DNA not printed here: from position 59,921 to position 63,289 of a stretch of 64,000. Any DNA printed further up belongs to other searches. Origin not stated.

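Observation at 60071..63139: Unusual architecture of the 1022-aa cytochrome: five sparse CxxCH motifs, duplicated CxxCH…SEW.xS unit, G/R/H-rich inserts encoded by near-repeated DNA, Ig-like C-terminus and a basic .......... tail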

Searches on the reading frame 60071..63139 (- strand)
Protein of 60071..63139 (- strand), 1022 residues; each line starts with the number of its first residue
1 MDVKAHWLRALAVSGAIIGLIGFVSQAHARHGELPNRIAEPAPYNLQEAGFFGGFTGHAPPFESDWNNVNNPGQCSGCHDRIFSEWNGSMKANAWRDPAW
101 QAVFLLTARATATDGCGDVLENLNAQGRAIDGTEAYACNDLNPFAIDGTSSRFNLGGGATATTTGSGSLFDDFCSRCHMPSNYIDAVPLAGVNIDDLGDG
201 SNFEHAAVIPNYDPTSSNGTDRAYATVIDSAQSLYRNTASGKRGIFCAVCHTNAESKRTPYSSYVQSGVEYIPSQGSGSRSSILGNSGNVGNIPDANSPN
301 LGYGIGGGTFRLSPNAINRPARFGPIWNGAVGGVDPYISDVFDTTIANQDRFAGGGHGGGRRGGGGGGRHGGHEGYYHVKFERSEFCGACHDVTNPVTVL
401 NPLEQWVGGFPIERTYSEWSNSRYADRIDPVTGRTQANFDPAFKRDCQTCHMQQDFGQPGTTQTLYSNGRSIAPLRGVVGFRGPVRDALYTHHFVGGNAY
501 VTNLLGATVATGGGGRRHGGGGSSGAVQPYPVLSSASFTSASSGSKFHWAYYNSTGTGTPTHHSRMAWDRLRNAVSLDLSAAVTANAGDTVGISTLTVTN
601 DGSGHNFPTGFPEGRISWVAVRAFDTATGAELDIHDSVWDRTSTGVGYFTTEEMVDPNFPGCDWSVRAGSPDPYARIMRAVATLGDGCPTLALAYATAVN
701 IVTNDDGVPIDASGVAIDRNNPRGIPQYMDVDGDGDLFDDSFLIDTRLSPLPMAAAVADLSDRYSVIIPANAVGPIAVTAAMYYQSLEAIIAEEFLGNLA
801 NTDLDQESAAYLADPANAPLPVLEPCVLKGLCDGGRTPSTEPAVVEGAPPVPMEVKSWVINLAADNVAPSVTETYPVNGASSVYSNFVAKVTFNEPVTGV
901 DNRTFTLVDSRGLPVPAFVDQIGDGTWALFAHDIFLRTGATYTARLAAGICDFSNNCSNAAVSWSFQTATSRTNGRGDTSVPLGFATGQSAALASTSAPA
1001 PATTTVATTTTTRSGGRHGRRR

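Call 3: search_protein_families(library=pfam, proteins=[window:60071-63139:-], max_evalue=1)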
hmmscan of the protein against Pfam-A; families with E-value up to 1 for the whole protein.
window:60071-63139:- (1022 aa): 8 families
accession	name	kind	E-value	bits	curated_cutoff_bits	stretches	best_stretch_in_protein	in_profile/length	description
PF13205.12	Big_5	-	1.7e-10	42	23.6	1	865-968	1-105/105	Bacterial Ig-like domain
PF14522.11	Cytochrome_C7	-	5.2e-06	26.6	24.8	1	373-451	30-66/67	Cytochrome c7 and related cytochrome c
PF13442.11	Cytochrome_CBB3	-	6.1e-05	23.7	27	0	443-461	10-28/68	Cytochrome C oxidase, cbb3-type, subunit III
PF13435.11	Cytochrome_C554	-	0.0047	18.3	20.8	1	74-96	1-23/84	Cytochrome c554 and c-prime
PF22113.1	Mtrc-MtrF_II-IV_dom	-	0.09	12.7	30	0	376-457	19-94/176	Outer membrane cytochrome MtrC/MtrF-like, domains II/IV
PF09699.15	Paired_CXXCH_1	-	0.14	12.3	20.6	0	73-91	7-25/41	Doubled CXXCH motif (Paired_CXXCH_1)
PF00034.26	Cytochrom_C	-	0.23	13.3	21.3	0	169-194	7-35/90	Cytochrome c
PF03264.19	Cytochrom_NNT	-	0.97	9.6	24.1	0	382-397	34-49/174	NapC/NirT cytochrome c family, N-terminal region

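Call 4: search_protein_families(library=ncbifam, proteins=[window:60071-63139:-], max_evalue=1)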
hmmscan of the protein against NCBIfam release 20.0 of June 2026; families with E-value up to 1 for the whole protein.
window:60071-63139:- (1022 aa): 3 families
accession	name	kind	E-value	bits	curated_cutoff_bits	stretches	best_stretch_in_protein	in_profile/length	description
NF040886.1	cyt_C_like_Sec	equivalog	0.0034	16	250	1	74-95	47-68/423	multiheme c-type cytochrome (seleno)protein ExtKL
TIGR04257.1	nanowire_3heme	domain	0.084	13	40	0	376-394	43-61/75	c(7)-type cytochrome triheme domain-containing protein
TIGR01905.1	paired_CXXCH_1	subfamily_domain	0.63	10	25.2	0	73-91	7-25/41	doubled CXXCH domain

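Call 6: find_homologous_proteins(query=window:60071-63139:-)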
Query window:60071-63139:- (1022 aa): 610 proteins with E <= 0.001 among 8000 candidates; the best 120 are listed.
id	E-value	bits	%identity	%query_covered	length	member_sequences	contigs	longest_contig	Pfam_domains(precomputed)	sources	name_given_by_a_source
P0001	0.0e+0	2262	96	100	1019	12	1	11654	PF13205.13,PF14522.12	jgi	-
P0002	0.0e+0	2023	85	100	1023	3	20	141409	PF13205.13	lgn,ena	-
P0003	0.0e+0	2003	83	100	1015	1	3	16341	PF13205.13,PF14522.12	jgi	-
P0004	0.0e+0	1976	82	97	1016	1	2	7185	PF13205.13,PF14522.12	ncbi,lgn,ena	-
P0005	0.0e+0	1154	56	96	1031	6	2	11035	PF13205.13,PF19078.7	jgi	jgi:hypothetical protein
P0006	0.0e+0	1152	57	96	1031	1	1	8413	PF13205.13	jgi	jgi:Bacterial Ig-like domain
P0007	0.0e+0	1139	56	95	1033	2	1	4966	PF13205.13,PF19078.7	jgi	-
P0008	0.0e+0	1131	56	95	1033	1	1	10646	PF13205.13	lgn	-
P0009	0.0e+0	1130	55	96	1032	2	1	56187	PF13205.13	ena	-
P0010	0.0e+0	1127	54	98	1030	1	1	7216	PF13205.13,PF04234.19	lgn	-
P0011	0.0e+0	1125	55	96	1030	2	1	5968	PF13205.13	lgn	-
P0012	0.0e+0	1120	54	98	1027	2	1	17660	PF13205.13,PF04234.19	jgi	jgi:hypothetical protein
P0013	0.0e+0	1112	54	98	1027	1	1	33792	PF13205.13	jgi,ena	-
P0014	0.0e+0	1112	54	99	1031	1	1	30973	PF13205.13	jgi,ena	-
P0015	0.0e+0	1111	56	94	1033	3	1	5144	PF13205.13,PF19078.7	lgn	-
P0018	0.0e+0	1110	54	98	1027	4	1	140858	PF13205.13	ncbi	ncbi:MAG TPA: Ig-like domain-containing protein [Thermoanaerobaculia bacterium]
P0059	0.0e+0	1022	52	96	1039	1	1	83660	PF13205.13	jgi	-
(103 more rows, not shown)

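Call 7: search_solved_structures(query=window:60071-63139:-, max_evalue=1, show_alignments=2)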
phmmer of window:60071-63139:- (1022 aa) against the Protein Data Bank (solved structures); distinct sequences matched with E-value up to 1: 3.
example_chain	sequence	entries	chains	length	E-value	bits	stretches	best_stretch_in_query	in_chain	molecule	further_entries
5fc2_B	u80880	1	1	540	0.4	11.7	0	323-360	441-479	separase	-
5fby_A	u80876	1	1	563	0.46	11.5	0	323-360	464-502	separase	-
5fc3_B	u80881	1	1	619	0.56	11.2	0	323-360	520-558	separase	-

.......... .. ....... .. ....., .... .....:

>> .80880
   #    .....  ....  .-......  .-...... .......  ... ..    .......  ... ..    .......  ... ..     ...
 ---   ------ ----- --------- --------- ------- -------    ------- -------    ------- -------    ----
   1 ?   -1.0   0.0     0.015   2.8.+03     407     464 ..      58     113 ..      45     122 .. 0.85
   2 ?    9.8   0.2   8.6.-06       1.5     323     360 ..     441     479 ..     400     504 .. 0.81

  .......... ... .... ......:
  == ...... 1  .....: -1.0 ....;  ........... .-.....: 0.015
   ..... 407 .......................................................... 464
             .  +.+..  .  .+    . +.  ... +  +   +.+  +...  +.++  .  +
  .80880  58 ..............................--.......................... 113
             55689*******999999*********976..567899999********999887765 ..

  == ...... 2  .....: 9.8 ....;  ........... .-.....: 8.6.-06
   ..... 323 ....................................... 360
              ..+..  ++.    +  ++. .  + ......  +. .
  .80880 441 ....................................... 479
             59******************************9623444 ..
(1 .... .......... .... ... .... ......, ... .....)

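Call 12: find_encoding_contigs(protein=P0002, flank=10000, max_places=3)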
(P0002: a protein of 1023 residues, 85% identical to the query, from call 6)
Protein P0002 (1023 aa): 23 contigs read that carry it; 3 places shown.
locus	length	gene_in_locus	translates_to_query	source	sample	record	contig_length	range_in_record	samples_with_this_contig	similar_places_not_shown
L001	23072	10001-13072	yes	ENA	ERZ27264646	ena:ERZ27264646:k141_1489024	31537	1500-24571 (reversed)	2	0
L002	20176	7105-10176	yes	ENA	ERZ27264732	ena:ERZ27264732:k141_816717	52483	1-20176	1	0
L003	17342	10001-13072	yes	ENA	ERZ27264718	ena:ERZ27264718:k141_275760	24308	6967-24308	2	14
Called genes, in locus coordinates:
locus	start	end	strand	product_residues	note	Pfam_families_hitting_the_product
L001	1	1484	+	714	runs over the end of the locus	PF00862:GT-B_Sucrose_synth, PF13439:Glyco_transf_4, PF13579:Glyco_trans_4_4, PF00534:Glycos_transf_1, PF13692:Glyco_trans_1_4, PF05116:S6PP, PF08282:Hydrolase_3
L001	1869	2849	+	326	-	PF00589:Phage_integrase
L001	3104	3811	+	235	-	-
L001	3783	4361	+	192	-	-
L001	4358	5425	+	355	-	PF00753:Lactamase_B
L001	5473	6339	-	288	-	PF12834:Phage_int_SAM_2, PF12835:Integrase_1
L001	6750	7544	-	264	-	-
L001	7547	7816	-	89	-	PF12728:HTH_17 (weak)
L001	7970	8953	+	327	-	-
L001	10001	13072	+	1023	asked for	PF13205:Big_5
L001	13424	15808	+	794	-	PF11303:DUF3105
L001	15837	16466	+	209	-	PF23914:TPR_CcmH_CycH, PF04733:Coatomer_E (faint), PF13428:TPR_14 (faint), PF13432:TPR_16, PF12895:ANAPC3, PF14559:TPR_19, PF13424:TPR_12, PF14559:TPR_19 (weak), +11 more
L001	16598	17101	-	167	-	PF04981:NMD3 (faint)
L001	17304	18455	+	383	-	PF14294:DUF4372, PF01609:DDE_Tnp_1, PF13612:DDE_Tnp_1_3 (weak)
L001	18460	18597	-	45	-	-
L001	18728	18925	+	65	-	-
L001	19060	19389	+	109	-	PF13640:2OG-FeII_Oxy_3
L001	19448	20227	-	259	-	-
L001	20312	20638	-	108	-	-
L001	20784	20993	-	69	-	PF13560:HTH_31, PF01381:HTH_3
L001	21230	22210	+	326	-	-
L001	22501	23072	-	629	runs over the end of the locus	-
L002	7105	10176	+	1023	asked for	PF13205:Big_5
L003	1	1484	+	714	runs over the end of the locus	PF00862:GT-B_Sucrose_synth, PF13439:Glyco_transf_4, PF13579:Glyco_trans_4_4, PF00534:Glycos_transf_1, PF13692:Glyco_trans_1_4, PF05116:S6PP, PF08282:Hydrolase_3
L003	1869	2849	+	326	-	PF00589:Phage_integrase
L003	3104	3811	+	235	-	-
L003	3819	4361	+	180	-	-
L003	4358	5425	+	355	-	PF00753:Lactamase_B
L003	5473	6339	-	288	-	PF12834:Phage_int_SAM_2, PF12835:Integrase_1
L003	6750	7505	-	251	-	-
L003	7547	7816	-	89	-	PF12728:HTH_17 (weak)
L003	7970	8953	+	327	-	-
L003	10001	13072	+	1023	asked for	PF13205:Big_5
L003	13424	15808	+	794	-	PF11303:DUF3105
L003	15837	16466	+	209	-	PF23914:TPR_CcmH_CycH, PF04733:Coatomer_E (faint), PF13428:TPR_14 (faint), PF13432:TPR_16, PF12895:ANAPC3, PF14559:TPR_19, PF13424:TPR_12, PF14559:TPR_19 (weak), +11 more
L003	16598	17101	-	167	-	PF04981:NMD3 (faint)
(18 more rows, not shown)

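Call 13: find_encoding_contigs(protein=P0018, flank=10000, max_places=2)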
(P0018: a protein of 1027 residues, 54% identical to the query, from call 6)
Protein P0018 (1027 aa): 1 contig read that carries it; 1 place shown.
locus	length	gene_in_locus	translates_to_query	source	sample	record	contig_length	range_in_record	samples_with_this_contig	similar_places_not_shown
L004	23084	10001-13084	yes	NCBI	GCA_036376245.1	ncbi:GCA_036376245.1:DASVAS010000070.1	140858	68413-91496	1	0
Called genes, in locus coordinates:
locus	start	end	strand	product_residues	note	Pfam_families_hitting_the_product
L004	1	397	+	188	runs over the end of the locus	-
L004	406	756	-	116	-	-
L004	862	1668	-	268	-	-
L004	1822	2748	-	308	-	PF06271:RDD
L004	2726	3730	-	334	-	PF28475:DUF8413, PF01944:SpoIIM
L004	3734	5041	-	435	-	PF01882:DUF58, PF13519:VWA_2 (faint)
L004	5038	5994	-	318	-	PF20030:bpMoxR, PF01078:Mg_chelatase (weak), PF00158:Sigma54_activat, PF07726:AAA_3, PF07728:AAA_5, PF00004:AAA (weak), PF17863:AAA_lid_2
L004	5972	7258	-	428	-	PF14258:DUF4350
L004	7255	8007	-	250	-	PF13559:DUF4129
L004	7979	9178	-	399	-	-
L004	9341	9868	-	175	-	PF19315:MC_hydratase, PF01575:MaoC_dehydratas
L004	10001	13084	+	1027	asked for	PF13205:Big_5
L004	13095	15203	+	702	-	PF11303:DUF3105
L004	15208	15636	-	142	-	-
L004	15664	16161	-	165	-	-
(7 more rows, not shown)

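Call 16: find_related_loci(query=A1, collection=genome_contigs, flank=8000)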
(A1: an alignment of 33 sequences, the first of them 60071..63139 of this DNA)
Query A1 (1022 aa) in genome_contigs; peptide patterns used: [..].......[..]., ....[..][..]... (x = any residue, [..] = any of these).
175 stretches matched a pattern; 149 encode a relative of the query (tblastn E <= 1e-3); the best 80 are kept; 79 distinct loci.
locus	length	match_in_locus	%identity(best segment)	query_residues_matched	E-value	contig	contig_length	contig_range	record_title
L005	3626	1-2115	97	314-1022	0e+0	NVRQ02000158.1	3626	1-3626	MAG: Gammaproteobacteria bacterium isolate NORP163 NORP163_158, whole genome shotgun sequence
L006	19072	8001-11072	55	7-981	0e+0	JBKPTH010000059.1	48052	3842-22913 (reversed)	MAG: Acidobacteriota bacterium isolate GS_EKS_MAG_00001 GS_EKS_000002948492, whole genome shotgun sequence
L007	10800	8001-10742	54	26-1009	0e+0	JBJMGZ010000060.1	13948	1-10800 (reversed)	MAG: Thermoanaerobaculia bacterium isolate 12C18O_48h_100_P16_coass_bin_34 k141_2488242, whole genome shotgun sequence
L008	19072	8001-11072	54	8-981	0e+0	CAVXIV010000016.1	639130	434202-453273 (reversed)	MAG: uncultured Acidobacteriota bacterium isolate MFD03066.bin.2.238 genome assembly, contig: contig_4363, whole genome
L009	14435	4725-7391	54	26-985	0e+0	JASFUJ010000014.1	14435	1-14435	MAG: Acidobacteriota bacterium isolate D1105M02metaG_Bin_298 D1105M02metaG_FD_scaffold_957_c1, whole genome shotgun sequ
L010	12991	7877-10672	54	18-1016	0e+0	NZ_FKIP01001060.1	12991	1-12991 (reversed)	Candidatus Entotheonella palauensis isolate egemina21, whole genome shotgun sequence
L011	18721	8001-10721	52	15-990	0e+0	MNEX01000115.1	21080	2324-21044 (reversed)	MAG: Acidobacteria bacterium 13_1_40CM_65_14 13_1_40cm_scaffold_4307, whole genome shotgun sequence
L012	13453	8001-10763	51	3-993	0e+0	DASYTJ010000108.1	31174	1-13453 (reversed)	MAG TPA_asm: Thermoanaerobaculia bacterium isolate SMAG_U4564 k141_416597, whole genome shotgun sequence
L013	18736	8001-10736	50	3-985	0e+0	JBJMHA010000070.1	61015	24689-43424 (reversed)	MAG: Thermoanaerobaculia bacterium isolate H1_16_all_fractions_metab_conc_6_69_19 k255_3822902, whole genome shotgun seq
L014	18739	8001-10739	49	3-985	0e+0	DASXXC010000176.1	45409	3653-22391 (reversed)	MAG TPA_asm: Thermoanaerobaculia bacterium isolate SMAG_U4788 k141_456266, whole genome shotgun sequence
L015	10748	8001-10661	52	33-989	0e+0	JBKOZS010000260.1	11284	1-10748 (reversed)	MAG: Acidobacteriota bacterium isolate GB_HAYS_MAG_00028 GB_HAYS_000001209440, whole genome shotgun sequence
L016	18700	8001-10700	52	9-981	0e+0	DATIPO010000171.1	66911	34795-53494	MAG TPA_asm: Acidobacteriota bacterium isolate SMAG_U15852 k141_202953, whole genome shotgun sequence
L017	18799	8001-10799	50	1-1009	0e+0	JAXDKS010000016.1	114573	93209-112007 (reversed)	MAG: Acidobacteriota bacterium isolate BP_60 scaffold_2198647, whole genome shotgun sequence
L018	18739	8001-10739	50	3-985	0e+0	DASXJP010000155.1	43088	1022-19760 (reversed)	MAG TPA_asm: Thermoanaerobaculia bacterium isolate SMAG_U5251 k141_3481390, whole genome shotgun sequence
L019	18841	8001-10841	50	1-1015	0e+0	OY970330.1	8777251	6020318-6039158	MAG: Thermoanaerobaculaceae bacterium isolate MFD05537.bin.c.1 genome assembly, chromosome: 1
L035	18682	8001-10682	48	33-996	0e+0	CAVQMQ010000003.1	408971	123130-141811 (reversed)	MAG: uncultured Acidobacteriaceae bacterium isolate MFD00082.bin.1.40 genome assembly, contig: contig_11036, whole genom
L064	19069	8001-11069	55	7-981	0e+0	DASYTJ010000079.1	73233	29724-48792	MAG TPA_asm: Thermoanaerobaculia bacterium isolate SMAG_U4564 k141_1141378, whole genome shotgun sequence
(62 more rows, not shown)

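Call 23: search_protein_families(library=pfam, proteins=[L035:413-1057:+, L035:1082-4117:+, L035:4130-5584:+, L035:5577-6101:+, L035:6098-6685:+, L035:6601-7893:+, L035:11220-11807:+, L035:12239-13510:+, L035:13572-14861:+, L035:14974-15609:+], max_evalue=0.001)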
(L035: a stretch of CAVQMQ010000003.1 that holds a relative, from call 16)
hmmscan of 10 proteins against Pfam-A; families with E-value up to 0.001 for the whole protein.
L035:413-1057:+ (214 aa): 5 families
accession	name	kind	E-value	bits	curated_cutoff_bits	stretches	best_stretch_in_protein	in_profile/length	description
PF14522.11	Cytochrome_C7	-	1.3e-10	41.4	24.8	2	137-213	1-66/67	Cytochrome c7 and related cytochrome c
PF14537.11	Cytochrom_c3_2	-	1.5e-09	38.6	25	1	144-213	2-64/79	Cytochrome c3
PF02085.21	Cytochrom_CIII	-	2.3e-09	38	22.9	2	135-213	19-82/101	Class III cytochrome C family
PF09699.15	Paired_CXXCH_1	-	7.6e-05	22.8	20.6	0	169-184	3-18/41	Doubled CXXCH motif (Paired_CXXCH_1)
PF22113.1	Mtrc-MtrF_II-IV_dom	-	0.0002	21.4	30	0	77-213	9-163/176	Outer membrane cytochrome MtrC/MtrF-like, domains II/IV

L035:1082-4117:+ (1011 aa): 7 families
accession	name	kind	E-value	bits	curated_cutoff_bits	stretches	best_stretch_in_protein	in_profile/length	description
PF12838.12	Fer4_7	-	2.1e-11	44.5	27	2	782-851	2-50/52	4Fe-4S dicluster domain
PF01568.27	Molydop_binding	-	3.9e-08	33.7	26.8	1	630-696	30-93/110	Molydopterin dinucleotide binding domain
PF13247.11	Fer4_11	-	1.9e-07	31.6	26.2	1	833-889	6-64/100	4Fe-4S dicluster domain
PF04879.21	Molybdop_Fe4S4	-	2.5e-06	27.8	22.7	1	112-158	3-49/55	Molybdopterin oxidoreductase Fe4S4 domain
PF13183.11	Fer4_8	-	2.8e-06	28.2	27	0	779-851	2-66/68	4Fe-4S dicluster domain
PF13187.11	Fer4_9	-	0.00021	21.7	27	0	781-851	1-49/52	4Fe-4S dicluster domain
PF13237.11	Fer4_10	-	0.00042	20.6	25.5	0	832-880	4-53/53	4Fe-4S dicluster domain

L035:4130-5584:+ (484 aa): 1 family
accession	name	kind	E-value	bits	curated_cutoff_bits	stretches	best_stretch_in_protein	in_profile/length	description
PF03916.19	NrfD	-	3.3e-26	93.1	25.8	1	78-404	5-309/313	Polysulphide reductase, NrfD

L035:5577-6101:+ (174 aa): 1 family
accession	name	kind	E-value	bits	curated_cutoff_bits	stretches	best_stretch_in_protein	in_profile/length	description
PF11821.13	ActD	-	7.8e-54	182.3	25.7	1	4-169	1-170/170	Alternative complex III, ActD subunit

L035:6098-6685:+ (195 aa): 2 families
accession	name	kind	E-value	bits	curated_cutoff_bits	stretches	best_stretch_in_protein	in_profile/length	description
PF13442.11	Cytochrome_CBB3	-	2.7e-14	53.7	27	1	96-175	2-68/68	Cytochrome C oxidase, cbb3-type, subunit III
PF00034.26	Cytochrom_C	-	6.5e-09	37.4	21.3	1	98-177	2-88/90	Cytochrome c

L035:6601-7893:+ (430 aa): 0 families

L035:11220-11807:+ (195 aa): 0 families

L035:12239-13510:+ (423 aa): 0 families

L035:13572-14861:+ (429 aa): 0 families

L035:14974-15609:+ (211 aa): 0 families
